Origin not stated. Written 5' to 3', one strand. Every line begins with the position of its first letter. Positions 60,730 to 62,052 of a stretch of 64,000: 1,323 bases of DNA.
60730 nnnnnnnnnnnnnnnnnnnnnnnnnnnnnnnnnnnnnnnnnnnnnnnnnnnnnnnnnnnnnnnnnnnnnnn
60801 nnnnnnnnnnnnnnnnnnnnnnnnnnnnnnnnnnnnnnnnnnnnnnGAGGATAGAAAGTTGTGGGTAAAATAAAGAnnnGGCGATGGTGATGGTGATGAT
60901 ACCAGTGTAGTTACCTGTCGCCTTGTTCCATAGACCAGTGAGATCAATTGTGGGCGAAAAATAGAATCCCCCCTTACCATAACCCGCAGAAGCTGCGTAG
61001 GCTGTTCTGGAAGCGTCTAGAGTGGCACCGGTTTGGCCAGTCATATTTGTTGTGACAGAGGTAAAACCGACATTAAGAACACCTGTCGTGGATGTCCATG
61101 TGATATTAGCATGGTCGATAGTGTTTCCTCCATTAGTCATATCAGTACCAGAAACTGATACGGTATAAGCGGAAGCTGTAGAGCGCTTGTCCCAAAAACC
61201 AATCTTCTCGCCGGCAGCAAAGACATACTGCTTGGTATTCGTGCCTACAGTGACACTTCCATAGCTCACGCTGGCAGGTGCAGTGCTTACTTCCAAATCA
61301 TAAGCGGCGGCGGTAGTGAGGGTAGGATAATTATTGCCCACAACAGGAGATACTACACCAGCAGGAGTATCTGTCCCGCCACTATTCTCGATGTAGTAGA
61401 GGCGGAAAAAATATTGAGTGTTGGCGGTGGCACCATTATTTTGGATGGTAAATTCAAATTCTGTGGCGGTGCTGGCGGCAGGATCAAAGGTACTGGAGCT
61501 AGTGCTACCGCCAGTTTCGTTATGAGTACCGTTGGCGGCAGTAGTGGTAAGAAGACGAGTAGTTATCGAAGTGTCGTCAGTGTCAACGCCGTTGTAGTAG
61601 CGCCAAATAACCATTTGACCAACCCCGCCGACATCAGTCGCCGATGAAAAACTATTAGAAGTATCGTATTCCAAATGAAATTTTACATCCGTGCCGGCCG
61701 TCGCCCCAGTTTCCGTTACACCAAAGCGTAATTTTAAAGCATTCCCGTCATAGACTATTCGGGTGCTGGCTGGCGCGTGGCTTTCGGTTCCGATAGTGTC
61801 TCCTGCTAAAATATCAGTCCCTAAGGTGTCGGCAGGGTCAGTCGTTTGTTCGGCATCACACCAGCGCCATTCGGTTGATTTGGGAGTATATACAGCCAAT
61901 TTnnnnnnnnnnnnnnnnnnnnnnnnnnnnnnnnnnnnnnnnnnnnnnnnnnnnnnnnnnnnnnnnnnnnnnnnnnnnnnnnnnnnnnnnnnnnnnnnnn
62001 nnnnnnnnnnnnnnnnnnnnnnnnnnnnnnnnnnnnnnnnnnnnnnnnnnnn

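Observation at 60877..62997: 706-aa surface protein with periodic H-T-H (HxH) motifs: candidate metal-stabilised fiber or adhesin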

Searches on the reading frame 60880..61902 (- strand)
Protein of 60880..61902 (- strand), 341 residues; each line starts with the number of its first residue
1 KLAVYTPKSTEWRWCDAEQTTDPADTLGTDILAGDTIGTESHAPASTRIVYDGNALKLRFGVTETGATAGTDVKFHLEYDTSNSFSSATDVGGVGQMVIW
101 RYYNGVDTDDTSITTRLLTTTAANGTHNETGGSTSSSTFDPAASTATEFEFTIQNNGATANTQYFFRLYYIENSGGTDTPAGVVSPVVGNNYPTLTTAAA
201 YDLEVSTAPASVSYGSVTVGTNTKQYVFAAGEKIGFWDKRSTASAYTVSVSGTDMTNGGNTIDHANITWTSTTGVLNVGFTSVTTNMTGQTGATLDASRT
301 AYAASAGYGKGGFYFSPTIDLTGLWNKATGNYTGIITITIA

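Call 75: predict_structure(alignment_id=A5)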
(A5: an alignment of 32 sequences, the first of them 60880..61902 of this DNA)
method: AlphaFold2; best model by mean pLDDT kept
length: 341 residues; sequences in the alignment: 32
mean_pLDDT: 92.2   pTM: 0.88
mean pLDDT of the five models: 92.2, 91.9, 91.5, 90.4, 90.3
residues with pLDDT >= 90: 272; 70-90: 55; 50-70: 14; < 50: 0
segments of 3 or more residues with pLDDT < 50: none
pLDDT, mean of each block of 10 residues (from residue 1): 86 93 92 94 94 95 91 92 96 93 88 94 91 70 95 96 96 70 92 97 95 87 92 95 91 95 97 96 94 97 94 96 93 96 95
secondary structure, 60 per line:
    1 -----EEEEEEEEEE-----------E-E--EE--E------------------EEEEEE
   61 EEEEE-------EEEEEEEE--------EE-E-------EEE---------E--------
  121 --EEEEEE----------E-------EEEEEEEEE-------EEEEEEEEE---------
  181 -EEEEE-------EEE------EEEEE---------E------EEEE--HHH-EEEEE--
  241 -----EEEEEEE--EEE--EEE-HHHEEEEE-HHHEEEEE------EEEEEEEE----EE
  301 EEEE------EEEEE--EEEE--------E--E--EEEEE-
elements in order: E6-15 E55-65 E73-80 E100-102 E123-128 E147-155 E163-171 E182-186 E194-196 E203-207 E224-227 E234-238 E246-252 E255-257 E260-262 E267-271 E276-280 E287-294 E299-304 E311-315 E318-321 E336-340

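Call 77: fold_search(model_id=the predicted structure, library=pdb)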
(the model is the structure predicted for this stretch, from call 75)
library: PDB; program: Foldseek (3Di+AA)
matches with E <= 10: 1526; with E <= 0.001: 6
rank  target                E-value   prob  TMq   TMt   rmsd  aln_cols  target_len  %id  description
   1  4nen_A                6.9e-05  0.96  0.19  0.08  19.9       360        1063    8  An internal ligand-bound, metastable state of a leukocyte integrin, aXb2 (released 2014-01-15)
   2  1wcq_A                3.7e-04  0.91  0.19  0.12  14.4       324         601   10  Mutagenesis of the Nucleophilic Tyrosine in a Bacterial Sialidase to Phenylalanine. (released 2005-10-12)
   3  2bzd_A                5.2e-04  0.94  0.21  0.13  14.3       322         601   11  Galactose recognition by the carbohydrate-binding module of a bacterial sialidase. (released 2005-08-19)
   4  1wcq_C                5.8e-04  0.85  0.19  0.12  13.9       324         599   11  Mutagenesis of the Nucleophilic Tyrosine in a Bacterial Sialidase to Phenylalanine. (released 2005-10-12)
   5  2ber                  9.4e-04  0.82  0.19  0.12  13.7       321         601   11  Y370G Active Site Mutant of the Sialidase from Micromonospora viridifaciens in complex with beta-Neu5Ac (sialic acid). (released 2005-04-04)
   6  6kzb_C                9.9e-04  0.99  0.26  0.16  11.3       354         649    8  Transglutaminase2 complexed with calcium (released 2020-12-09)
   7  7usm_A                1.1e-03  0.75  0.20  0.10  17.5       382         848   10  Integrin alphaM/beta2 ectodomain (released 2022-08-17)
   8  8xen_A                1.2e-03  0.82  0.27  0.12  18.3       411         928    9  Cryo-EM structure of integrin ITGAV/ITGB3 complex, conformation 4 (released 2024-12-18)
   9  6vac_B                1.2e-03  0.47  0.21  0.23  17.4       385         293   10  Mouse retromer (VPS26/VPS35/VPS29) heterotrimer (released 2020-02-19)
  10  1jv2_A                1.3e-03  0.63  0.20  0.09  19.5       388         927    7  CRYSTAL STRUCTURE OF THE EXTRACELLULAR SEGMENT OF INTEGRIN ALPHAVBETA3 (released 2001-10-17)
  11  6a8p_A                1.4e-03  0.97  0.25  0.15  11.1       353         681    8  Transglutaminase 2 mutant G224V in complex with GTP (released 2018-09-26)
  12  4o02_A                1.4e-03  0.72  0.25  0.12  17.5       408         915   10  AlphaVBeta3 integrin in complex with monoclonal antibody FAB fragment. (released 2014-04-02)
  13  6h7w_C                1.4e-03  0.47  0.18  0.20  20.1       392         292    9  Model of retromer-Vps5 complex assembled on membrane. (released 2018-09-26)
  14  5f0m_B                1.4e-03  0.38  0.18  0.20  17.1       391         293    9  Structure of retromer VPS26-VPS35 subunits bound to SNX3 and DMT1 (SeMet labeled) (released 2016-12-07)
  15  9i1y_B                1.6e-03  0.66  0.20  0.25  19.0       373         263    8  WxLIP from Enterococcus faecium (released 2026-01-28)
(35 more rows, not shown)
